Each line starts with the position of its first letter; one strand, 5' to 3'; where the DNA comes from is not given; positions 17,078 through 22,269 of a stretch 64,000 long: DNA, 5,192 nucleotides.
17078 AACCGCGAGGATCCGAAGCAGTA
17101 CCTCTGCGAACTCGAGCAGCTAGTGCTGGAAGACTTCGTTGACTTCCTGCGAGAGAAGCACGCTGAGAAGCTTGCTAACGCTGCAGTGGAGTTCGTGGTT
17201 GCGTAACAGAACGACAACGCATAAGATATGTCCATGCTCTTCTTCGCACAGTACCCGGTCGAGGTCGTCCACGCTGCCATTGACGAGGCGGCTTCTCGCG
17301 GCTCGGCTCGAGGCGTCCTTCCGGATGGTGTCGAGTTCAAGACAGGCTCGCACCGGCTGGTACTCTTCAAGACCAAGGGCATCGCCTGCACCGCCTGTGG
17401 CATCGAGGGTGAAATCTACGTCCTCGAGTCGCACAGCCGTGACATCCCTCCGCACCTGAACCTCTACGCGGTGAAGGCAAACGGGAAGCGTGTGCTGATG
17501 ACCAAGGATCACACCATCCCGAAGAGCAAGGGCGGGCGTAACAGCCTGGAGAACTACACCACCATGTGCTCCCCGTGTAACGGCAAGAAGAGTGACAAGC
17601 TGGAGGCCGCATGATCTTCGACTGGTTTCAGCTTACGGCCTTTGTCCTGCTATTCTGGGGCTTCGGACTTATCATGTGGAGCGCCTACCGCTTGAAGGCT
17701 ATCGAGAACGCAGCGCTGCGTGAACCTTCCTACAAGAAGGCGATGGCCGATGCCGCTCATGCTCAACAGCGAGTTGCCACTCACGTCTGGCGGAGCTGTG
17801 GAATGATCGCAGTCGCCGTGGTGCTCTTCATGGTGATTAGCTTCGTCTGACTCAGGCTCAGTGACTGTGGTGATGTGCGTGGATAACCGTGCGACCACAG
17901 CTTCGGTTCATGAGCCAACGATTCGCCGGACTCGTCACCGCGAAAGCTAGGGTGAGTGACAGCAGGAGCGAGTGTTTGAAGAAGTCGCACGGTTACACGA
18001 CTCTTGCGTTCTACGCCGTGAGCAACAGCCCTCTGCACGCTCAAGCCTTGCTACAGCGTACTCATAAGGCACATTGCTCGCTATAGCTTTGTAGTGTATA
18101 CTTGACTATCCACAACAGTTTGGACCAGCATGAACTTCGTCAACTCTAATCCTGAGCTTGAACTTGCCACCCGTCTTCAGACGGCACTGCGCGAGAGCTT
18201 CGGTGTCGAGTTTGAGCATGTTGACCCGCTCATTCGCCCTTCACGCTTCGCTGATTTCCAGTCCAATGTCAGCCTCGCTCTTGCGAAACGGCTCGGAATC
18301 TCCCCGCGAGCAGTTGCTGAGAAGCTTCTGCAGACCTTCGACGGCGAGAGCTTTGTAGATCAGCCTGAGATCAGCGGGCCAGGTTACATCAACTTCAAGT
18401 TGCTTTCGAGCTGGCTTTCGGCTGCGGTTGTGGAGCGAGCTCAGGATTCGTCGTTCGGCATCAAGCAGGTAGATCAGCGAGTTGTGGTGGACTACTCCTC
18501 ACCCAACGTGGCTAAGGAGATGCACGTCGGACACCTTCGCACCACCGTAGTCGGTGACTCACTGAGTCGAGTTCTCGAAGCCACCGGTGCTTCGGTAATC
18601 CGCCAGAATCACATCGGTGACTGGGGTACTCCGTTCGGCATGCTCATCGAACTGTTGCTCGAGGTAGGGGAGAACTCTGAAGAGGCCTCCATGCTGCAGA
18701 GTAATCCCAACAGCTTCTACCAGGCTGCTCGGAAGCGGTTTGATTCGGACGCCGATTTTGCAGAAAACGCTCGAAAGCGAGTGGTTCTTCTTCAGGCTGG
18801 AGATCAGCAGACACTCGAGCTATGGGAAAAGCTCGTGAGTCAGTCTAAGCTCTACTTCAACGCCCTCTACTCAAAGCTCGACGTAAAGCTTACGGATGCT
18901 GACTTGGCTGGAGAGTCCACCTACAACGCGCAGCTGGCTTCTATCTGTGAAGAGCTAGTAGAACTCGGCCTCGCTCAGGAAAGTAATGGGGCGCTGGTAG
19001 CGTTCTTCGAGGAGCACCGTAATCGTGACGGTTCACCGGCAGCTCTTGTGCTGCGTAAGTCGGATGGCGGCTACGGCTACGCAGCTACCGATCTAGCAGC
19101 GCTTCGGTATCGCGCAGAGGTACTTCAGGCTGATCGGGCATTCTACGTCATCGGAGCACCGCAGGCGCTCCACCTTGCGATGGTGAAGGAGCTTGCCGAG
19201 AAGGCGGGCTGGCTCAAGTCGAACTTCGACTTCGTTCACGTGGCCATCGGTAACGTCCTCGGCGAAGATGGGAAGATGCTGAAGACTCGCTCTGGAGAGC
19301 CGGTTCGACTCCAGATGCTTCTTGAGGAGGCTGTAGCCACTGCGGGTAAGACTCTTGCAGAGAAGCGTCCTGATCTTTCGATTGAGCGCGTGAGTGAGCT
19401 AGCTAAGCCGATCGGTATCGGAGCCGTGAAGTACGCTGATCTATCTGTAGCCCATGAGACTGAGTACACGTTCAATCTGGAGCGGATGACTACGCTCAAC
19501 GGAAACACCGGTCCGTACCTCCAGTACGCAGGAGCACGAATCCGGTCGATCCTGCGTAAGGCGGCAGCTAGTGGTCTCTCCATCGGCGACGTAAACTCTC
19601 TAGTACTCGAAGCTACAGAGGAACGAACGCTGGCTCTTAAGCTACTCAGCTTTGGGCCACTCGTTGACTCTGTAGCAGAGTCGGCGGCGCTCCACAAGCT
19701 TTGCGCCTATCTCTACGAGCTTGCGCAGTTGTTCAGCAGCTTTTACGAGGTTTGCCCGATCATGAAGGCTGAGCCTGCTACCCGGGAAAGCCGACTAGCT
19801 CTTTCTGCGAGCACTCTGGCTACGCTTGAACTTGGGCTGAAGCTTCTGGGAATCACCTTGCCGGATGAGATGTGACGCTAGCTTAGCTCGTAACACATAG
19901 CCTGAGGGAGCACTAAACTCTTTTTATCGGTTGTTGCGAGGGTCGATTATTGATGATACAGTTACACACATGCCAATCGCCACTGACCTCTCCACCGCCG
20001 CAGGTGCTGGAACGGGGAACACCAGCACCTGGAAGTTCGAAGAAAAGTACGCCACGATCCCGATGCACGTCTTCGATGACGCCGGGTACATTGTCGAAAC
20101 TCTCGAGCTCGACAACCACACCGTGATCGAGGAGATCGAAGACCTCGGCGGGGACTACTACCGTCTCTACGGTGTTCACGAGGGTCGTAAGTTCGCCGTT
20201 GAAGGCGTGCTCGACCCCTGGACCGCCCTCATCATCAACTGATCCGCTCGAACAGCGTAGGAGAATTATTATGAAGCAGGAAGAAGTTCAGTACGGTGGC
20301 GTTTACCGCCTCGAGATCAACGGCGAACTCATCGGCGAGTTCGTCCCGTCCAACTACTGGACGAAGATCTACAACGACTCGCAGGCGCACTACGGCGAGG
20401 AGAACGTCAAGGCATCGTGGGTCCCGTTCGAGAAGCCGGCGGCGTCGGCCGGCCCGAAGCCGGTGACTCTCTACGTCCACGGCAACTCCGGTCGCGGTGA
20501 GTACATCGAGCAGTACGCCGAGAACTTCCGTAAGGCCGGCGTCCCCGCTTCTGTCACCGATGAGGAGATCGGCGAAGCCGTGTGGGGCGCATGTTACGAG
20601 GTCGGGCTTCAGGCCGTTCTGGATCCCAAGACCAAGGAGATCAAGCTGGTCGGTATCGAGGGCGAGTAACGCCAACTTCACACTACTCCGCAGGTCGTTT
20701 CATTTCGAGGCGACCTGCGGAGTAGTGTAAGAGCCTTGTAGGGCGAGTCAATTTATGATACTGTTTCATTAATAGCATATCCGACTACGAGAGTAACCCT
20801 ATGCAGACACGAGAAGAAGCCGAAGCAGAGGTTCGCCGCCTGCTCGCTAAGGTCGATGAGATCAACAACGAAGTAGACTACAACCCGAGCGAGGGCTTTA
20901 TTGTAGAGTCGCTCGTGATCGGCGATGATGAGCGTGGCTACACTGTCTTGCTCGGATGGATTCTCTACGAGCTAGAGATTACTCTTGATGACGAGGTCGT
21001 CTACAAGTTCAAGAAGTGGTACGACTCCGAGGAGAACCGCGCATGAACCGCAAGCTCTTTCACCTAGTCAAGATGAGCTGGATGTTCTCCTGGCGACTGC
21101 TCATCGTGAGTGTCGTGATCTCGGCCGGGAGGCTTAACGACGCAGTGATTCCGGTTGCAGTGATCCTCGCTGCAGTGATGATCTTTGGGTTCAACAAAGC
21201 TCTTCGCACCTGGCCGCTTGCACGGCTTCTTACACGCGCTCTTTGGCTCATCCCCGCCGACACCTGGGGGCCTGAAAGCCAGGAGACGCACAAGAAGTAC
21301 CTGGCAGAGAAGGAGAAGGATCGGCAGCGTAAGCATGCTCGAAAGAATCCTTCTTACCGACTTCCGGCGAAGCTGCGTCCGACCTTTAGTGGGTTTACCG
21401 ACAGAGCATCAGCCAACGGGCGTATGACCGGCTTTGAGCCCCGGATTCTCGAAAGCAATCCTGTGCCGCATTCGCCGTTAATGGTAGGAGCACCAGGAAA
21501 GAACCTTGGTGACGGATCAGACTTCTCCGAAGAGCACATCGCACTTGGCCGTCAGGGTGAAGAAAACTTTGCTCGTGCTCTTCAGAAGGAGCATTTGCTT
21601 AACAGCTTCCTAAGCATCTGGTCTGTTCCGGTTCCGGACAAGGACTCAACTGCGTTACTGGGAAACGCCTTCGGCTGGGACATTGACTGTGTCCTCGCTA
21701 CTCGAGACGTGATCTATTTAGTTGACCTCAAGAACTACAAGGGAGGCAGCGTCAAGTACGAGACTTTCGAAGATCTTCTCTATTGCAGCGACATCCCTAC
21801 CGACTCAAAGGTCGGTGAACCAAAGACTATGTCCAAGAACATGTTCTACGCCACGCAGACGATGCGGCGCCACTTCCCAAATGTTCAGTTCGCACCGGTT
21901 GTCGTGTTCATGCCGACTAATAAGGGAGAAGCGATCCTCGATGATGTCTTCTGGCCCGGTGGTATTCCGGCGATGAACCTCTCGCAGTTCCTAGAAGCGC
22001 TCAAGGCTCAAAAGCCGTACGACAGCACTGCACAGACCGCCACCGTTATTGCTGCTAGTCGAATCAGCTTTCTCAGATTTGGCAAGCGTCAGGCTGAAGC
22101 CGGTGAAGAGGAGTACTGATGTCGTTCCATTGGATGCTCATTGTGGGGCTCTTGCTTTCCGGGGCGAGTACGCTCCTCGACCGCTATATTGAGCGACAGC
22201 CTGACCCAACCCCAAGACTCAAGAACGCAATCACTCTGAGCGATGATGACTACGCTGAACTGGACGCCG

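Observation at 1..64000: Genome-accordion accessory region of a giant actinobacterial element: about 11 paralog families covering about 44 of ~120 genes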

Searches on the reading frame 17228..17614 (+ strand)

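Call 54: search_protein_families(library=phrogs, proteins=[window:17228-17614:+], max_evalue=0.001)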
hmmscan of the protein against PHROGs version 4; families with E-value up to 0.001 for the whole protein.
window:17228-17614:+ (128 aa): 22 families
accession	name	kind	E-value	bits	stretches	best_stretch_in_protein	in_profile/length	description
phrog_6050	-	DNA, RNA and nucleotide metabolism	3.5e-16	60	1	16-125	276-361/402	HNH endonuclease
phrog_23285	-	DNA, RNA and nucleotide metabolism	9.2e-16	59.1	1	34-126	32-126/203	HNH endonuclease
phrog_8660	-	DNA, RNA and nucleotide metabolism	4.9e-12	47.4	1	39-124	112-179/196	HNH endonuclease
phrog_25184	-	DNA, RNA and nucleotide metabolism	5.4e-11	43.3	1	34-122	73-158/209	HNH endonuclease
phrog_2118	-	DNA, RNA and nucleotide metabolism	4e-09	37.4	1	42-122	167-222/301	HNH endonuclease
phrog_9645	-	DNA, RNA and nucleotide metabolism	9.1e-09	36.2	1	91-126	39-74/168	HNH endonuclease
phrog_2214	-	DNA, RNA and nucleotide metabolism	2e-08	34.8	1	43-123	185-238/429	HNH endonuclease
phrog_16726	-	DNA, RNA and nucleotide metabolism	2.2e-08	35.2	1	46-126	88-145/308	HNH endonuclease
phrog_16986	-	unknown function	4.6e-08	33.9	1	86-125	30-69/248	-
phrog_1271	-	DNA, RNA and nucleotide metabolism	1.9e-07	31.8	1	41-125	256-319/361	HNH endonuclease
phrog_338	-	DNA, RNA and nucleotide metabolism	7.8e-07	29.8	1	92-127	230-265/340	HNH endonuclease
phrog_25983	-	DNA, RNA and nucleotide metabolism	9.5e-07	30.1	1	73-121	18-66/171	HNH endonuclease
phrog_35175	-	DNA, RNA and nucleotide metabolism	9.7e-07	29.3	1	42-125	34-117/262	HNH endonuclease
phrog_589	-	DNA, RNA and nucleotide metabolism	2e-06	28.7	1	88-127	104-144/179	HNH endonuclease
phrog_9545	-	DNA, RNA and nucleotide metabolism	2e-06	28.6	1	91-125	134-168/206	HNH endonuclease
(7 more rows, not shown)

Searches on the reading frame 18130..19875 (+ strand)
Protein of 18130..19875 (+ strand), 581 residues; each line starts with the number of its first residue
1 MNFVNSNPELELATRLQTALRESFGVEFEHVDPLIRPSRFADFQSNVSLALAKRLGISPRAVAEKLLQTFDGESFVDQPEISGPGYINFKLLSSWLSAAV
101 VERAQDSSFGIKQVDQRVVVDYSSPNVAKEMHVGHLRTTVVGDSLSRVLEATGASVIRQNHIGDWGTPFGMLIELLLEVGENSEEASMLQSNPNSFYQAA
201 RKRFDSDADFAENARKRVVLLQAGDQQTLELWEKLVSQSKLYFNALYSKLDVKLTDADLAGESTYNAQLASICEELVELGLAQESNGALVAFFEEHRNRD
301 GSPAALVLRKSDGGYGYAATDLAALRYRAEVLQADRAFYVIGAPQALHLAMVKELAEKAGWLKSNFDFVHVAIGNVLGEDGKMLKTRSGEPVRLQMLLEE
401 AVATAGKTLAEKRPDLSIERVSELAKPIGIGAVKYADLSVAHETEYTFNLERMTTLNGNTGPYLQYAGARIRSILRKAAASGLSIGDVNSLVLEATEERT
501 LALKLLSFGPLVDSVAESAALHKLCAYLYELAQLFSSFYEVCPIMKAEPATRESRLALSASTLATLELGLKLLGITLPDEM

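Call 10: search_protein_families(library=pfam, proteins=[window:18130-19875:+], max_evalue=0.01)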
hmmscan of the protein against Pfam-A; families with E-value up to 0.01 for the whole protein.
window:18130-19875:+ (581 aa): 4 families
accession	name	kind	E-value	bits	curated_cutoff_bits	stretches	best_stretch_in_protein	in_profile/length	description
PF00750.26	tRNA-synt_1d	-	9.6e-98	327.8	23.3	1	114-449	18-348/349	tRNA synthetases class I (R), catalytic domain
PF05746.21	DALR_1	-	1.6e-32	112.5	22.3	1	464-581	1-117/117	DALR anticodon binding domain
PF03485.21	Arg_tRNA_synt_N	-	2e-17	64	21.5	1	11-91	2-85/85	Arginyl tRNA synthetase N terminal domain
PF01406.26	tRNA-synt_1e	-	0.0027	17.6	27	0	117-291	9-130/301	tRNA synthetases class I (C) catalytic domain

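Call 12: find_encoding_contigs(protein=window:18130-19875:+, flank=10000, max_places=6)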
Protein window:18130-19875:+ (581 aa): 4 contigs read that carry it; 2 places shown.
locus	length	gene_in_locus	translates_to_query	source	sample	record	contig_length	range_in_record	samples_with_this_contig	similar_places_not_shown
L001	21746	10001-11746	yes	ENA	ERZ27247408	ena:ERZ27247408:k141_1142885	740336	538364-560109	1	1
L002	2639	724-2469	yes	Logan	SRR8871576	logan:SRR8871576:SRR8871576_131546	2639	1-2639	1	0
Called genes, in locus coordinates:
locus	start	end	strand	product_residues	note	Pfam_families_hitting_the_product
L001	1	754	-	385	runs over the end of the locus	-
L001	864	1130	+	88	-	-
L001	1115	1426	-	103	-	PF13223:DUF4031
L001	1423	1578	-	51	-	-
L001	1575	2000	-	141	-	-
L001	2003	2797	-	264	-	PF01261:AP_endonuc_2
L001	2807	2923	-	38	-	-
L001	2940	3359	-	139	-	-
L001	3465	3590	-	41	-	-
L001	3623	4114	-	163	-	-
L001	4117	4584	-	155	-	-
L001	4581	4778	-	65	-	-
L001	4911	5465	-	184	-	-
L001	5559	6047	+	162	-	-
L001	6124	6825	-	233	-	-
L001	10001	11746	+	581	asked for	PF03485:Arg_tRNA_synt_N, PF00750:tRNA-synt_1d, PF05746:DALR_1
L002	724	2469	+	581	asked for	PF03485:Arg_tRNA_synt_N, PF00750:tRNA-synt_1d, PF05746:DALR_1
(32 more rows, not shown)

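Call 24: find_related_loci(query=window:18130-19875:+, collection=genome_contigs, flank=5000)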
Query window:18130-19875:+ (581 aa) in genome_contigs; peptide patterns used: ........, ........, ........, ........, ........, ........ (x = any residue, [..] = any of these).
600 stretches matched a pattern (row limit reached: there are more); 565 encode a relative of the query (tblastn E <= 1e-3); the best 80 are kept; 80 distinct loci.
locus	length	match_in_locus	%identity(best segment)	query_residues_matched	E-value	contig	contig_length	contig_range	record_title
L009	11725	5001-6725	56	6-581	0e+0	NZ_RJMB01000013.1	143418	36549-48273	Halostreptopolyspora alba strain YIM 96095 Scaffold13, whole genome shotgun sequence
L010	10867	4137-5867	56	7-581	0e+0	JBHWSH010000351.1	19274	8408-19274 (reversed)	MAG: Marmoricola sp. isolate MAG_PS_SA_49 k141_40403, whole genome shotgun sequence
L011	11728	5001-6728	57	6-581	0e+0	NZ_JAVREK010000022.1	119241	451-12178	Streptomonospora wellingtoniae strain DSM 45055 NODE_22_length_119241_cov_22.688425, whole genome shotgun sequence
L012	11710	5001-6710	57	11-581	0e+0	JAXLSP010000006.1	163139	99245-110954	MAG: Nocardioidaceae bacterium isolate STL-ACT38 C1.282.fa-6, whole genome shotgun sequence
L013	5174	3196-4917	56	8-581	0e+0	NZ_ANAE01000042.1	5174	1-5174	Nocardiopsis prasina DSM 43845 contig_42, whole genome shotgun sequence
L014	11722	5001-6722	57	7-581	0e+0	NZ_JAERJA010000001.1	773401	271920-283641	Nocardioides limicola strain DJM-14 Scaffold1_1, whole genome shotgun sequence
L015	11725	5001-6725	56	6-581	0e+0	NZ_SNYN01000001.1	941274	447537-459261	Actinorugispora endophytica strain DSM 46770 Ga0310471_101, whole genome shotgun sequence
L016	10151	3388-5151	55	6-581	0e+0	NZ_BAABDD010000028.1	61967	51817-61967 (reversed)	Salinactinospora qingdaonensis strain JCM 17137 sequence28, whole genome shotgun sequence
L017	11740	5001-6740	56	6-581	0e+0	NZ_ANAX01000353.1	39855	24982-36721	Nocardiopsis halotolerans DSM 44410 contig_353, whole genome shotgun sequence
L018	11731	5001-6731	55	24-581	0e+0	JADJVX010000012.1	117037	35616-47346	MAG: Actinomycetales bacterium isolate Hjor_18-Q3-R7-51_MAXAC.088 tig00005818-10-1170000, whole genome shotgun sequence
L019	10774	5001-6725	56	6-581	0e+0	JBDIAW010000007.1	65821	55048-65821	MAG: Actinomycetota bacterium isolate AS-MESO-3CA.161 NODE_1691_length_65821_cov_7.964423, whole genome shotgun sequence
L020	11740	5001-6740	56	6-581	0e+0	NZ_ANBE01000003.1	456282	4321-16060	Nocardiopsis xinjiangensis YIM 90004 contig_3, whole genome shotgun sequence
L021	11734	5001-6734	55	7-581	0e+0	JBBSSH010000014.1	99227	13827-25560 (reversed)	MAG: Propionibacteriales bacterium isolate SVL1_sbin.59 SVL1_sbin.59_K_797605_L_99227_cov_66.1710, whole genome shotgun 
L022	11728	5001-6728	57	12-581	0e+0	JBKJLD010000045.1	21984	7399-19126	MAG: Nocardioides sp. isolate ant_bin.27 S1Ck117_5019210_flag_1_multi_15.9931_len_21984, whole genome shotgun sequence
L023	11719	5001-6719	56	6-581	0e+0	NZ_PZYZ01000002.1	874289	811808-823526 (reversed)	Nocardioides sediminis strain KCTC 19271 KCTC_19271_Contig2, whole genome shotgun sequence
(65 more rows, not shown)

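Call 112: find_homologous_proteins(query=window:18130-19875:+, max_evalue=1e-50)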
Query window:18130-19875:+ (581 aa): 8000 proteins with E <= 1e-50 among 8000 candidates; the best 120 are listed. Only proteins of 319 to 1017 residues were searched: fused or split forms outside these lengths cannot appear, so this answer is no evidence that the protein stands alone or is whole; find_related_loci, which searches DNA, has no such limit.
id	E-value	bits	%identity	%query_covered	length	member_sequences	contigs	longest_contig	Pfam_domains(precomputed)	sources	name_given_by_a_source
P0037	0.0e+0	1261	100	100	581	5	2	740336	PF05746.22,PF00750.26,PF03485.22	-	-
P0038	0.0e+0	1048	83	100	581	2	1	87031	PF05746.22,PF00750.26,PF03485.22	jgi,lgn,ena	-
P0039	4.3e-254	862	68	99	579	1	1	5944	PF05746.22,PF00750.26,PF03485.22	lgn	-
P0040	5.8e-252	855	68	99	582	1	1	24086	PF05746.22,PF00750.26,PF03485.22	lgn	-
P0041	1.8e-216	738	60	99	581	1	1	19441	PF05746.22,PF00750.26,PF03485.22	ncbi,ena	-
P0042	1.4e-211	722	58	99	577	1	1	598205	PF05746.22,PF00750.26,PF03485.22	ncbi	ncbi:arginine--tRNA ligase [Marinactinospora endophytica]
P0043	5.2e-211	720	58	99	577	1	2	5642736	PF05746.22,PF00750.26,PF03485.22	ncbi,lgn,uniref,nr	ncbi:arginine--tRNA ligase [Marinactinospora thermotolerans]|uniref:Arginine--tRNA ligase n=1 Tax=Ma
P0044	5.6e-211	720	59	99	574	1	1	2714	PF05746.22,PF00750.26,PF03485.22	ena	-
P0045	4.7e-210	717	57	99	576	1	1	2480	PF05746.22,PF00750.26,PF03485.22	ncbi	-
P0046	5.5e-210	717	58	99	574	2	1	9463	PF05746.22,PF00750.26,PF03485.22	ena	-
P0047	1.8e-209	715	59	99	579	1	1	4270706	PF05746.22,PF00750.26,PF03485.22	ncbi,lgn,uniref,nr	ncbi:arginine--tRNA ligase [Nocardioides panaciterrulae]|uniref:Arginine--tRNA ligase n=1 Tax=Nocard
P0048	4.9e-209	714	58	99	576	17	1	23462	PF05746.22,PF00750.26,PF03485.22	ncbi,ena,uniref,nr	ncbi:arginine--tRNA ligase [Thermobifida fusca]|uniref:arginine--tRNA ligase n=1 Tax=Thermobifida fu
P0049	1.0e-208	713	57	99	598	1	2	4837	PF05746.22,PF00750.26,PF03485.22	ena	-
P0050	1.5e-208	712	57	99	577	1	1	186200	PF05746.22,PF00750.26,PF03485.22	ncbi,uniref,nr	ncbi:arginine--tRNA ligase [Streptomonospora sp. PA3]|uniref:arginine--tRNA ligase n=1 Tax=Streptomo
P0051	3.6e-208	711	58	99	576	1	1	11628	PF05746.22,PF00750.26,PF03485.22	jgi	jgi:arginyl-tRNA synthetase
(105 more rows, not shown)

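Call 113: list_cluster_members(proteins=[P0041, P0040, P0039, P0038])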
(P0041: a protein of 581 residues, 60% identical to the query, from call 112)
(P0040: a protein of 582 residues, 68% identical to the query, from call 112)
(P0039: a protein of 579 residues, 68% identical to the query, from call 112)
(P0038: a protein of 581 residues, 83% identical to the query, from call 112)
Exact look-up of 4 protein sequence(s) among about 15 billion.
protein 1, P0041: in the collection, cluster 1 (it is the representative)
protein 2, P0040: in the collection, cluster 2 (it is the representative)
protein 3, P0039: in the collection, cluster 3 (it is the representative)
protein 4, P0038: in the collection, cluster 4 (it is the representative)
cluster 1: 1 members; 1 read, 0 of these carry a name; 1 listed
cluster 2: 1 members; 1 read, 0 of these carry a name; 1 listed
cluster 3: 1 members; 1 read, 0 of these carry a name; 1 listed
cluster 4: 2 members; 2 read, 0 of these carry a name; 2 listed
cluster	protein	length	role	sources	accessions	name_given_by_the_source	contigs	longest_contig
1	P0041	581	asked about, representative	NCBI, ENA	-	-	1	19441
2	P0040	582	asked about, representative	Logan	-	-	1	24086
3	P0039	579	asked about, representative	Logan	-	-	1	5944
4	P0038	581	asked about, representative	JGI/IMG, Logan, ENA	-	-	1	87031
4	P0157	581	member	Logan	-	-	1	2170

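Call 115: search_protein_families(library=ncbifam, proteins=[window:18130-19875:+], max_evalue=0.00001)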
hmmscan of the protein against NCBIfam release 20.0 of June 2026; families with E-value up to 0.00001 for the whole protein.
window:18130-19875:+ (581 aa): 4 families
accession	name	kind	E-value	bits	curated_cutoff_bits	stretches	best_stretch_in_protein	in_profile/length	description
TIGR00456.1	argS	equivalog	1.5e-146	489.1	261.65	1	31-581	22-569/569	arginine--tRNA ligase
NF002447.0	PRK01611.3-4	equivalog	3.9e-71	240.3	460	2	333-581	358-613/613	arginine--tRNA ligase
NF002446.0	PRK01611.3-3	equivalog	2.6e-61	207.7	399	2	181-581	231-636/636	arginine--tRNA ligase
NF045898.1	ArgS_rel_codon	equivalog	3.8e-27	95.6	340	2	36-192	37-158/327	ArgS-related anticodon-binding protein NrtL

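Call 117: find_related_loci(query=A6, collection=viral_contigs, flank=10000)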
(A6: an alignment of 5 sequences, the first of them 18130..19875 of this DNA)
Query A6 (581 aa) in viral_contigs; peptide patterns used: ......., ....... (x = any residue, [..] = any of these).
34 stretches matched a pattern; 2 encode a relative of the query (tblastn E <= 1e-3); 2 distinct loci.
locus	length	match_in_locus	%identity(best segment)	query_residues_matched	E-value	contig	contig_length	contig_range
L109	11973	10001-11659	44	31-581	5e-146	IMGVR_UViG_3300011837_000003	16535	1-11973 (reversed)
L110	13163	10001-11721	47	8-581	1e-142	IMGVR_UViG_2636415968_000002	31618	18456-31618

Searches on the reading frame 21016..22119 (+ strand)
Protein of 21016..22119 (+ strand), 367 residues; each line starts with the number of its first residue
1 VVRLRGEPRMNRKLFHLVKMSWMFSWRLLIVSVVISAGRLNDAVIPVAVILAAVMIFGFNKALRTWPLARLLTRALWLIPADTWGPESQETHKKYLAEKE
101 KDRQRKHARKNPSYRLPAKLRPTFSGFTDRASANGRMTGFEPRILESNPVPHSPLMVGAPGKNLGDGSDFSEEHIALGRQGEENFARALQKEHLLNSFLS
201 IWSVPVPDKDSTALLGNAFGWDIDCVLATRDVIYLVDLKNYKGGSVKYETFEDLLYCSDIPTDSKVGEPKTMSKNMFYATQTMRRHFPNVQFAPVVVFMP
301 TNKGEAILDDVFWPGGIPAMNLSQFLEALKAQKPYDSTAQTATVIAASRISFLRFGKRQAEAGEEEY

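Call 10: search_protein_families(library=pfam, proteins=[window:21016-22119:+], max_evalue=0.01)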
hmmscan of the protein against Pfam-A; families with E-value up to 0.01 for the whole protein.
window:21016-22119:+ (367 aa): 1 family
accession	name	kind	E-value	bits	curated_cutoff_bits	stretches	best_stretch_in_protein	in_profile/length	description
PF08378.17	NERD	-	1.6e-07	32.3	22.1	1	178-298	2-110/111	Nuclease-related domain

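Call 31: search_protein_families(library=phrogs, proteins=[window:21016-22119:+], max_evalue=0.01)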
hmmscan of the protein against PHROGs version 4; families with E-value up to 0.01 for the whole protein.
window:21016-22119:+ (367 aa): 0 families

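Call 99: search_protein_families(library=padloc, proteins=[window:21016-22119:+], max_evalue=0.001)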
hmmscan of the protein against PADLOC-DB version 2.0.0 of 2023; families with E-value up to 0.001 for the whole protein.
window:21016-22119:+ (367 aa): 0 families

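Call 115: search_protein_families(library=ncbifam, proteins=[window:21016-22119:+], max_evalue=0.00001)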
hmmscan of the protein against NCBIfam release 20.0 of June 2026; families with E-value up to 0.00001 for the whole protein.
window:21016-22119:+ (367 aa): 0 families
